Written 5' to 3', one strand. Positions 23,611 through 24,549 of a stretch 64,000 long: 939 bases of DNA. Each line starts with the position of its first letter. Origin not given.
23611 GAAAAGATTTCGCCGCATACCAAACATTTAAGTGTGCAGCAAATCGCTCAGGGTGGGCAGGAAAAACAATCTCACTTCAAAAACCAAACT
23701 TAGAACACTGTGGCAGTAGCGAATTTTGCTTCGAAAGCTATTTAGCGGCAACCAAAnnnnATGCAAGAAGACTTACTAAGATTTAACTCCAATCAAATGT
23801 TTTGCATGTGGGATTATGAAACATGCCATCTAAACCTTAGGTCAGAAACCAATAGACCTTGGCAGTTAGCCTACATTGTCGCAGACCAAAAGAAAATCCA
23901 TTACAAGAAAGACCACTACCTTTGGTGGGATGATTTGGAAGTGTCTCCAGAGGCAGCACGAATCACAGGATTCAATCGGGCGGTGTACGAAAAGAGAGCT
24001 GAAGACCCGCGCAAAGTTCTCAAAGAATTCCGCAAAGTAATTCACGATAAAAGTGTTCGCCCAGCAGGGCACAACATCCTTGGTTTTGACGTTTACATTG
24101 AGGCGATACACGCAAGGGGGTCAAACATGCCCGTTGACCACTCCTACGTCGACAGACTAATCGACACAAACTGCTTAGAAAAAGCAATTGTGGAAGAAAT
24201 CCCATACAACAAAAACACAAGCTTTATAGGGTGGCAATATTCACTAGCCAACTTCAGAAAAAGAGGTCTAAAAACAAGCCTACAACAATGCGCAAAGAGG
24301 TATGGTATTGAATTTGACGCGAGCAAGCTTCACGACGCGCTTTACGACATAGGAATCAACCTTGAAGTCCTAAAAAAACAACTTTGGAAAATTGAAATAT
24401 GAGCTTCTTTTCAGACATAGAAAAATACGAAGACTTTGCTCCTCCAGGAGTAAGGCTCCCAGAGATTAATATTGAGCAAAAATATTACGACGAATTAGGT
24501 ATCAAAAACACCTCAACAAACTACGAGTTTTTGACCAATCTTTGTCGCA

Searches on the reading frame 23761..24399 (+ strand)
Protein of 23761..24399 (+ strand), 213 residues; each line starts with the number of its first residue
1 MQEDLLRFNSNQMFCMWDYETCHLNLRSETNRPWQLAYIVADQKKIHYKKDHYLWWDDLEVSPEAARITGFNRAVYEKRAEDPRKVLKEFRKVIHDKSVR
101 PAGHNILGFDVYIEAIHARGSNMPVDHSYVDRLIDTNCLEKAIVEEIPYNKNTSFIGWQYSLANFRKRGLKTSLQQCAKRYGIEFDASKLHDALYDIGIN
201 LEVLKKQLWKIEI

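Call 27: search_protein_families(library=pfam, proteins=[window:23761-24399:+], max_evalue=0.01)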
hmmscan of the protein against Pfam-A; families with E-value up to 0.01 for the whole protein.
window:23761-24399:+ (213 aa): 1 family
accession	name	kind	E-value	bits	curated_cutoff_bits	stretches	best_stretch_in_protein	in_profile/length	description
PF00929.31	RNase_T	-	1.8e-10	42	24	1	18-204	4-164/164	Exonuclease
